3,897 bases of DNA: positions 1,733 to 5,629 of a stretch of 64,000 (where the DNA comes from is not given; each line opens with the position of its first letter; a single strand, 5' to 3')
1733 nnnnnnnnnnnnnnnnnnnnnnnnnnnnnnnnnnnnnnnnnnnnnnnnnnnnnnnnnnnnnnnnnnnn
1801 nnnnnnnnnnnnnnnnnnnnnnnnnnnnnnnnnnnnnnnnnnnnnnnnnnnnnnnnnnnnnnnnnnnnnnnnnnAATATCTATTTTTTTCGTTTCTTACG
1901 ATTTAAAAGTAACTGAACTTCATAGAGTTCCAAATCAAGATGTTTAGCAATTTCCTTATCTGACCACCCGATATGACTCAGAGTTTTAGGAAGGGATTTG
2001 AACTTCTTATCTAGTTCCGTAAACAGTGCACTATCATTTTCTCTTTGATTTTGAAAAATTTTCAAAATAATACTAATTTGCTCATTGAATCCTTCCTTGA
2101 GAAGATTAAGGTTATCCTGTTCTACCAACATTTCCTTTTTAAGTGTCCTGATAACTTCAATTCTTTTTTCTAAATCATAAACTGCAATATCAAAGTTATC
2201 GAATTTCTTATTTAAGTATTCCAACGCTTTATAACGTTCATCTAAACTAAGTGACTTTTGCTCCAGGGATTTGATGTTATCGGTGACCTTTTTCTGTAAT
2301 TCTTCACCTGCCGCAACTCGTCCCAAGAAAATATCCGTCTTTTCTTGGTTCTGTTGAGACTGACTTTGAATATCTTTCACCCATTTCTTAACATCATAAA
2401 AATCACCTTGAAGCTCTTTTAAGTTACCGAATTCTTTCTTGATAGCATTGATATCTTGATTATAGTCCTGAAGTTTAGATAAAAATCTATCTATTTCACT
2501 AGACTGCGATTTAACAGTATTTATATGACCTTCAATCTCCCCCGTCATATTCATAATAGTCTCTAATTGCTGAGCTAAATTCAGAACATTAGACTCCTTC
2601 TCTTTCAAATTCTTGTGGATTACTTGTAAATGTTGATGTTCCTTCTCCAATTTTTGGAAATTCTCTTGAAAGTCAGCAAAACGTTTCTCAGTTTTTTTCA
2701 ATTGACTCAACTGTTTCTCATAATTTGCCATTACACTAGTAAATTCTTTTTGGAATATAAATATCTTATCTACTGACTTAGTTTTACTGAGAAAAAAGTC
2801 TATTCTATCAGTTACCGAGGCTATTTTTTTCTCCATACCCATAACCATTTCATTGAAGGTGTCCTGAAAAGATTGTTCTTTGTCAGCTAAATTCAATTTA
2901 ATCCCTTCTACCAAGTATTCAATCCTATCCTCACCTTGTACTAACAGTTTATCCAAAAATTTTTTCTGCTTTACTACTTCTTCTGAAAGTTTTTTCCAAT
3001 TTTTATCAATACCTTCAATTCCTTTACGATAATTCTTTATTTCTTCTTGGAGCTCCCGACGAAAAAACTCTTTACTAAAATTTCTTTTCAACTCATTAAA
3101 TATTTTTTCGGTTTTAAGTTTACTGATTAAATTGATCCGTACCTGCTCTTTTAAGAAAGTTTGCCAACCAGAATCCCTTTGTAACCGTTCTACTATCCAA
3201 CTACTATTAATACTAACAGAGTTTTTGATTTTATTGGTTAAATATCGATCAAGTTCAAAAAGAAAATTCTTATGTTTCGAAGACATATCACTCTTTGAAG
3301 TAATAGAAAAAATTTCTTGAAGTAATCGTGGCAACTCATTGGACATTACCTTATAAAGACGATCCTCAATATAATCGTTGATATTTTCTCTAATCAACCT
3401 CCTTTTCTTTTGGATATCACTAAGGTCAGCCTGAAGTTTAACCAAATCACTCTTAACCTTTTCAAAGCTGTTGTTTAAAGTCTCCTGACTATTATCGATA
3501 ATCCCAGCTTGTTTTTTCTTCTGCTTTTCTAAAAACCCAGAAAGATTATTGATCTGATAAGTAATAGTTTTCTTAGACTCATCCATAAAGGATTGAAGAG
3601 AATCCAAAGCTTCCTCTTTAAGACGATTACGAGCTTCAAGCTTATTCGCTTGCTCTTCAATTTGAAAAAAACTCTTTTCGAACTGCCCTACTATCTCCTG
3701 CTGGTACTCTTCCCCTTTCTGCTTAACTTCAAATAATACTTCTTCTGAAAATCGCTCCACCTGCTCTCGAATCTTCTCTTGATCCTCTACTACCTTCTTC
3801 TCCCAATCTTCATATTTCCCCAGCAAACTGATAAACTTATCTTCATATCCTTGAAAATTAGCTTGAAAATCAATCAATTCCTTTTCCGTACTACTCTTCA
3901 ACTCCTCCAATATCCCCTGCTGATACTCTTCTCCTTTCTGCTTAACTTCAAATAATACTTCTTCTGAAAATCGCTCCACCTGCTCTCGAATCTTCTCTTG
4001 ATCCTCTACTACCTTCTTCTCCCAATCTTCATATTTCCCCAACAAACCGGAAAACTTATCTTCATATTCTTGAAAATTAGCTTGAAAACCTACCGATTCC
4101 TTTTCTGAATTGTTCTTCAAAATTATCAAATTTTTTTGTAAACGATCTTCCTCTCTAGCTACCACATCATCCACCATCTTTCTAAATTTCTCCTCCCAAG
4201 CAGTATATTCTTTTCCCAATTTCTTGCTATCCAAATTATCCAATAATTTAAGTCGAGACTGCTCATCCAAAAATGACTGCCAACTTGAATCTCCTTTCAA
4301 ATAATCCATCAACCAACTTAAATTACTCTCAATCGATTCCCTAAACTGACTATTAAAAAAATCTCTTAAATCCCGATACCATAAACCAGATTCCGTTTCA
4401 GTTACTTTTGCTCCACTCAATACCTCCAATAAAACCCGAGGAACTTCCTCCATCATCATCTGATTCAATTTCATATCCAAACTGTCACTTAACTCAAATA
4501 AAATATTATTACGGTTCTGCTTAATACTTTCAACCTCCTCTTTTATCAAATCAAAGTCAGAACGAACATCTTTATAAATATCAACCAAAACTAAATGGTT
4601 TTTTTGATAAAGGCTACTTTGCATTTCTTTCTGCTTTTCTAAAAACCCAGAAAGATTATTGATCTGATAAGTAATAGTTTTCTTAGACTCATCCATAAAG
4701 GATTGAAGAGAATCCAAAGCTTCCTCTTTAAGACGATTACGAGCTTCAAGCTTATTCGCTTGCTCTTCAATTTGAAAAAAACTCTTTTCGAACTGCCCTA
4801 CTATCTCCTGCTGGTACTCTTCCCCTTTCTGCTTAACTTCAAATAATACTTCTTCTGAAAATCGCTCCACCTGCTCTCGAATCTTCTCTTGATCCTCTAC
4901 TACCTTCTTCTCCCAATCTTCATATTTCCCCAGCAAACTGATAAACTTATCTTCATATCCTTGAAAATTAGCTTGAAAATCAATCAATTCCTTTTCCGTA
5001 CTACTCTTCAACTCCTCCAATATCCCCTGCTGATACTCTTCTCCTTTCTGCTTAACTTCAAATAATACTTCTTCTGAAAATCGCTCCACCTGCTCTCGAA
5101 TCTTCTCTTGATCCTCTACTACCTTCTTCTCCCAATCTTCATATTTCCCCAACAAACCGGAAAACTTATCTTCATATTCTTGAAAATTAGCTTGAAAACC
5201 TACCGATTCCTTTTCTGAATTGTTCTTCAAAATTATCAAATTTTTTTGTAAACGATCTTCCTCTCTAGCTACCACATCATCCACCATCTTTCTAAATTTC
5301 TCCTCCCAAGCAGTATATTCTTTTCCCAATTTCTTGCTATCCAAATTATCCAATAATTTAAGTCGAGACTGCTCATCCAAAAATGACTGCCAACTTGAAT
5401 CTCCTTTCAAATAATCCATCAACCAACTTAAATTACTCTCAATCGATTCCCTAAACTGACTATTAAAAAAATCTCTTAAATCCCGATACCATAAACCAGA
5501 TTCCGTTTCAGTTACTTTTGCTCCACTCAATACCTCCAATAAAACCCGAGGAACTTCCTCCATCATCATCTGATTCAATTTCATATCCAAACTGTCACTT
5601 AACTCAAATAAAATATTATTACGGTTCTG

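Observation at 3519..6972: Near-identical 1,110-bp in-frame tandem repeats (3.1 copies) with a nested 219-bp repeat inside a 2,012-aa membrane-anchored coiled-coil gene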

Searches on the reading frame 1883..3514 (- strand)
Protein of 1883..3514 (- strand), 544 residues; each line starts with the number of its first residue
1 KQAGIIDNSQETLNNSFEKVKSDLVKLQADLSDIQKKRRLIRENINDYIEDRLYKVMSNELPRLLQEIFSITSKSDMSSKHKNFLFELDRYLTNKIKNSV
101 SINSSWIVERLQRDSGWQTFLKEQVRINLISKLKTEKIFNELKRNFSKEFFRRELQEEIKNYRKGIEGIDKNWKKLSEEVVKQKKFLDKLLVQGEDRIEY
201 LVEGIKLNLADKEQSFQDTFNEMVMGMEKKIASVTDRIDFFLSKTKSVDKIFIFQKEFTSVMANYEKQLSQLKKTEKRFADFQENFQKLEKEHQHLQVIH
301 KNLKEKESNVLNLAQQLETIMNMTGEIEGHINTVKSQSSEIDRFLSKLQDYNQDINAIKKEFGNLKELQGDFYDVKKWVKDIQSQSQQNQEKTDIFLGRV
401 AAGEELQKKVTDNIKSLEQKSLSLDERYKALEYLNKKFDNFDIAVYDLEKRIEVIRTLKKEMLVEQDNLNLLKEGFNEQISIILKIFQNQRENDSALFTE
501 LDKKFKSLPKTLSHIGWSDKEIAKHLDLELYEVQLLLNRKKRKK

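Call 25: search_solved_structures(query=window:1883-3514:-, max_evalue=1)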
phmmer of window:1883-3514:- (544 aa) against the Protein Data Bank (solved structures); distinct sequences matched with E-value up to 1: 4.
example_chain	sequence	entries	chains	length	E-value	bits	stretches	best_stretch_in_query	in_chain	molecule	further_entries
28op_U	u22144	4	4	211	0.26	13.6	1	216-322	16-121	Centromere protein U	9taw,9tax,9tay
6ah6_A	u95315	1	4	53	0.36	13.1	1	281-320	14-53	Coronin-like protein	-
4pn9_A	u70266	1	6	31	0.59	12.4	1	500-526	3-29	CC-Hex2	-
6eiz_A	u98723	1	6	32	0.6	12.4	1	500-526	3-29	CC-Hex2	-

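Call 31: find_homologous_proteins(query=window:1883-3514:-, max_evalue=0.001)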
Query window:1883-3514:-: 8000 candidates shared short words with the query, none scored E <= 0.001.

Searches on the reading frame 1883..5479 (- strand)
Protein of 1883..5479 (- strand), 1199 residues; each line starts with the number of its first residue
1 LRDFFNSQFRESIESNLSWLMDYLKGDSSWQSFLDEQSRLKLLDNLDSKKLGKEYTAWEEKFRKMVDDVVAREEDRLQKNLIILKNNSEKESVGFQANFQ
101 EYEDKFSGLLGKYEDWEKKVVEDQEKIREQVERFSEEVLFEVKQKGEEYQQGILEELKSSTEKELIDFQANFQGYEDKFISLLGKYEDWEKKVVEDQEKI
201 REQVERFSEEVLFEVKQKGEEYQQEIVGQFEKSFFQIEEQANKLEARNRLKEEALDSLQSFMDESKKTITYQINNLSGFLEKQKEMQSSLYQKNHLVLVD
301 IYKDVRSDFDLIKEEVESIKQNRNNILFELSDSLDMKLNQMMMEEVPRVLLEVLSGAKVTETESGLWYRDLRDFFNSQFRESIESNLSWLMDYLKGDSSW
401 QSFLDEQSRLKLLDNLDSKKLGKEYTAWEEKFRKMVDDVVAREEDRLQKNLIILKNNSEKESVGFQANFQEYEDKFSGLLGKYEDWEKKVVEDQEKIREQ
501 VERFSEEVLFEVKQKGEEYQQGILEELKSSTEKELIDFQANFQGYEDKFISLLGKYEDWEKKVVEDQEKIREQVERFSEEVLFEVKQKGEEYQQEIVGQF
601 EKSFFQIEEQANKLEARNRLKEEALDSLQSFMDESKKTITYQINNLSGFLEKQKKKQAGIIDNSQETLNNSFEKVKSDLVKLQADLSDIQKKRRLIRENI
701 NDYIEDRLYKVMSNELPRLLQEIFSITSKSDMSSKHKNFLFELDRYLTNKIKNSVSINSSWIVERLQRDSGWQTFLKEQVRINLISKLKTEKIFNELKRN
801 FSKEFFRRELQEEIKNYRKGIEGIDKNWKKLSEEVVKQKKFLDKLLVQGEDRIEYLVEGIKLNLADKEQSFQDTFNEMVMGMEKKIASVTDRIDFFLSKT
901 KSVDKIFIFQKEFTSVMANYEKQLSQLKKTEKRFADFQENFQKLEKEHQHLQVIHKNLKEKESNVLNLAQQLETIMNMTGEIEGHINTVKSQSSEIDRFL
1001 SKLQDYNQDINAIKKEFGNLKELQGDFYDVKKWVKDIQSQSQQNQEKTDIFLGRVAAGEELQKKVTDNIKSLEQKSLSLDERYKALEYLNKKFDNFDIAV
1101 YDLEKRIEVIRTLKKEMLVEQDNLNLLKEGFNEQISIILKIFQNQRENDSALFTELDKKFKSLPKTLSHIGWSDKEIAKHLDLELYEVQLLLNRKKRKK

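Call 35: search_protein_representatives(protein=window:1883-5479:-)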
Query: 1199 residues. Proteins with E-value up to 0.001 (for the whole library): 10; up to 1e-10: 8; up to 1e-30: 2. The best 10 are listed.
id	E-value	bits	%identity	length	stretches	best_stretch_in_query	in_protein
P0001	0.0e+00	3957.0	96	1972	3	26-1199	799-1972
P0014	1.2e-57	212.7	42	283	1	917-1194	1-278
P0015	4.9e-21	91.4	26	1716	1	861-1195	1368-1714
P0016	2.5e-17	79.1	35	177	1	1034-1192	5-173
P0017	5.2e-13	64.9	23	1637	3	846-1194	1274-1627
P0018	1.4e-12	63.4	24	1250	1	604-1145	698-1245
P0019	2.4e-12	62.7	22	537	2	782-1192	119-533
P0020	1.4e-11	60.1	23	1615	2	853-1193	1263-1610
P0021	1.6e-09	53.3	24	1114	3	875-1192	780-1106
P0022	1.1e-08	50.5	21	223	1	810-1023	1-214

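Call 38: search_protein_families(library=ncbifam, proteins=[P0014, P0015, P0017, P0018, P0019, P0020, P0021, P0016], max_evalue=0.00001)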
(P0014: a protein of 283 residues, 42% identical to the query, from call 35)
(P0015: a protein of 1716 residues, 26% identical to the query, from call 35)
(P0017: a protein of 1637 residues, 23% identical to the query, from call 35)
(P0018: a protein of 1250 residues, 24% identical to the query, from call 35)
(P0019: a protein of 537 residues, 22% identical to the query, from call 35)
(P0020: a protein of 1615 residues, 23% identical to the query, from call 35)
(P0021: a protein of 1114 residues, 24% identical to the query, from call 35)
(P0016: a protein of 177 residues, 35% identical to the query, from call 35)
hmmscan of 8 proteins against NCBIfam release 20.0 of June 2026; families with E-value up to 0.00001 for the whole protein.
P0014 (283 aa): 1 family
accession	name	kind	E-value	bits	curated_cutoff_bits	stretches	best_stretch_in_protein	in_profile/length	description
NF047515.1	SpiroCoCo_C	equivalog_domain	9.3e-20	71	125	1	5-276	48-313/313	SpiroCoCo family coiled-coil protein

P0015 (1716 aa): 1 family
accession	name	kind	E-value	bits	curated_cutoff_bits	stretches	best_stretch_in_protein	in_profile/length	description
NF047515.1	SpiroCoCo_C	equivalog_domain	1.9e-28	99.6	125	1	1383-1711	3-313/313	SpiroCoCo family coiled-coil protein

P0017 (1637 aa): 1 family
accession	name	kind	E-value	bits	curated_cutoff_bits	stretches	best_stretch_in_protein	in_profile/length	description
NF047515.1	SpiroCoCo_C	equivalog_domain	5.8e-32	111.1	125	1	1302-1625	2-313/313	SpiroCoCo family coiled-coil protein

P0018 (1250 aa): 1 family
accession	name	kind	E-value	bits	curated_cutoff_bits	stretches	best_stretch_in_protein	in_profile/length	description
NF047515.1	SpiroCoCo_C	equivalog_domain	4.6e-16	58.9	125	1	976-1246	3-266/313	SpiroCoCo family coiled-coil protein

P0019 (537 aa): 3 families
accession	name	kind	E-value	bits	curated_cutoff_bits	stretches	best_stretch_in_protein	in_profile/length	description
NF047515.1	SpiroCoCo_C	equivalog_domain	2.4e-31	109.1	125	1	216-531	4-311/313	SpiroCoCo family coiled-coil protein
TIGR02168.1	SMC_prok_B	equivalog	3.1e-07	28.6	567.35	0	252-493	684-935/1181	chromosome segregation protein SMC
NF045487.1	ASRP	equivalog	5.3e-06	25.3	300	0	96-396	156-471/593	archaea-specific SMC-related protein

P0020 (1615 aa): 2 families
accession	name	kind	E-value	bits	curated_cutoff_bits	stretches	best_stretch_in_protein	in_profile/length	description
NF047515.1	SpiroCoCo_C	equivalog_domain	1.7e-23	83.3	125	1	1286-1609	3-313/313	SpiroCoCo family coiled-coil protein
TIGR02168.1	SMC_prok_B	equivalog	2.5e-06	25.5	567.35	1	38-357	665-987/1181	chromosome segregation protein SMC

P0021 (1114 aa): 2 families
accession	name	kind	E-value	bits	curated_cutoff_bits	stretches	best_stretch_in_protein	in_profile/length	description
NF047515.1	SpiroCoCo_C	equivalog_domain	3e-36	125.2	125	1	779-1104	1-311/313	SpiroCoCo family coiled-coil protein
TIGR02168.1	SMC_prok_B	equivalog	5.3e-08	31.1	567.35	0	842-1076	198-442/1181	chromosome segregation protein SMC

P0016 (177 aa): 1 family
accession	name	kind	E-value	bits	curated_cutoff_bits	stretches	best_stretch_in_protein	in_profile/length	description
NF047515.1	SpiroCoCo_C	equivalog_domain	8.9e-14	51.4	125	1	4-171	153-311/313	SpiroCoCo family coiled-coil protein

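Call 51: find_encoding_contigs(protein=P0014, flank=10000)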
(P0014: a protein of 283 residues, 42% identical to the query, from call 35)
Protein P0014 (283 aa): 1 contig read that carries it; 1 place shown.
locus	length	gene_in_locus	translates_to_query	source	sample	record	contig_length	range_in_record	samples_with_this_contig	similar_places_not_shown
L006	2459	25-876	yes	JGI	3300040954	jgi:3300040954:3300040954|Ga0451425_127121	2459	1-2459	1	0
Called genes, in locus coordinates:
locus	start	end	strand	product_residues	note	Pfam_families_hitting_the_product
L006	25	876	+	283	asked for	-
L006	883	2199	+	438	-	PF12704:MacB_PCD, PF02687:FtsX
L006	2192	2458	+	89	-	?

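Call 52: find_encoding_contigs(protein=P0017, flank=8000)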
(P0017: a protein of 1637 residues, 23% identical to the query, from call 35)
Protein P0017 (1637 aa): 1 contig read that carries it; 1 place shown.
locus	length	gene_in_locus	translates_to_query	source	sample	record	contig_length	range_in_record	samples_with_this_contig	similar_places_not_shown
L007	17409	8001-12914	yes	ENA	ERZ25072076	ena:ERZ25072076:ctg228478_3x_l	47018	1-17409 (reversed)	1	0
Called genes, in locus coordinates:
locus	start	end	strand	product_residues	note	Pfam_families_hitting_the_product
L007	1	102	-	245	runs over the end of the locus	PF01311:Bac_export_1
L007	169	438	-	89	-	PF01313:Bac_export_3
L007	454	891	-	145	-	PF00813:FliP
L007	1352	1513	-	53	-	-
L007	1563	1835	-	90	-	-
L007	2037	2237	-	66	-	-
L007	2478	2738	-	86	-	-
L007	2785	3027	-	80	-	PF03129:HGTP_anticodon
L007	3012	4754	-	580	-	PF07973:tRNA_SAD, PF00587:tRNA-synt_2b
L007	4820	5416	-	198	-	PF00156:Pribosyltran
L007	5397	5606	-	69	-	-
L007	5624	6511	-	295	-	PF01882:DUF58, PF13519:VWA_2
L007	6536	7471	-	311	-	PF00028:Cadherin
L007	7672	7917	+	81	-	-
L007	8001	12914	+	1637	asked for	-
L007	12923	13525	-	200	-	-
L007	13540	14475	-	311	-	PF01073:3Beta_HSD (weak), PF01370:Epimerase, PF05368:NmrA (weak), PF13460:NAD_binding_10 (weak), PF16363:GDP_Man_Dehyd (weak), PF08338:DUF1731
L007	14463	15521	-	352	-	PF01979:Amidohydro_1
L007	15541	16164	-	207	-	PF01330:RuvA_N, PF00633:HHH (faint), PF14520:HHH_5, PF07499:RuvA_C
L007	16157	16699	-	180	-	PF02075:RuvC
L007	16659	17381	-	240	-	PF20772:TACO1_YebC_N, PF01709:Transcrip_reg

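Call 84: find_encoding_contigs(protein=P0021, flank=10000, max_places=3)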
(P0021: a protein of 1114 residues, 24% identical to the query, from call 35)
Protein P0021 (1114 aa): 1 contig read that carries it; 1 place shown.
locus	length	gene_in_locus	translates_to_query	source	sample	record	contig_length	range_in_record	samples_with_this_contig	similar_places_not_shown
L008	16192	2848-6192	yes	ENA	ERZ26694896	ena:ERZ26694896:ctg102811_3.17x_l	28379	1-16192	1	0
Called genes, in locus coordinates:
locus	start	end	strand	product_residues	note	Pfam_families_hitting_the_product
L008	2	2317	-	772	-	?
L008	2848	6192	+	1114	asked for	-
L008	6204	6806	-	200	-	-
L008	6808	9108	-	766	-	-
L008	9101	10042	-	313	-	PF01370:Epimerase, PF16363:GDP_Man_Dehyd (faint), PF08338:DUF1731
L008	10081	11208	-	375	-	PF01979:Amidohydro_1, PF04909:Amidohydro_2 (weak)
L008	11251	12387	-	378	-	-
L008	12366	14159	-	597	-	PF00211:Guanylate_cyc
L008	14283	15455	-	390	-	PF03773:ArsP_1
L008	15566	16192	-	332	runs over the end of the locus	PF01207:Dus, PF00977:His_biosynth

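Call 85: find_encoding_contigs(protein=P0015, flank=10000, max_places=3)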
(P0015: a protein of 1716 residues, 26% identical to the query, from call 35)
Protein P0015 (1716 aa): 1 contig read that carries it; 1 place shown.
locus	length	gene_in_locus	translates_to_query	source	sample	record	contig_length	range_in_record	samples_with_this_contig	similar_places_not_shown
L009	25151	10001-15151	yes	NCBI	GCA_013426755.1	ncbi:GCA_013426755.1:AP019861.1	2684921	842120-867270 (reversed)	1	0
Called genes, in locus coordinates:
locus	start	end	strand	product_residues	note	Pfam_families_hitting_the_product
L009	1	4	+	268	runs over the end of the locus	PF01784:DUF34_NIF3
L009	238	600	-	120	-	-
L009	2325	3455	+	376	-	PF00712:DNA_pol3_beta, PF02767:DNA_pol3_beta_2, PF02768:DNA_pol3_beta_3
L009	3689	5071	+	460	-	PF02463:SMC_N, PF13175:AAA_15, PF13476:AAA_23, PF13304:AAA_21 (faint)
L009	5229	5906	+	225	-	-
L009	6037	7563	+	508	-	PF00383:dCMP_cyt_deam_1, PF01872:RibD_C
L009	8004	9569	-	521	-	PF00206:Lyase_1, PF14698:ASL_C2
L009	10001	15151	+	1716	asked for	PF01442:Apolipoprotein (faint)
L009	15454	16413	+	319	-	-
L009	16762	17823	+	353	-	PF17773:UPF0176_N, PF00581:Rhodanese, PF12368:Rhodanese_C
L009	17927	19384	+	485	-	PF02441:Flavoprotein, PF04127:DFP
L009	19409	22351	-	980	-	-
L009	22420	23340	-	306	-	PF13176:TPR_7 (faint), PF13374:TPR_10 (faint), PF13414:TPR_11 (faint), PF14559:TPR_19 (weak), PF00515:TPR_1, PF07719:TPR_2 (weak), PF13181:TPR_8 (weak), PF13424:TPR_12 (weak), +1 more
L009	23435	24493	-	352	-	PF00092:VWA, PF13519:VWA_2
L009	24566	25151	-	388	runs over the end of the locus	PF07584:BatA, PF00092:VWA, PF13519:VWA_2, PF00092:VWA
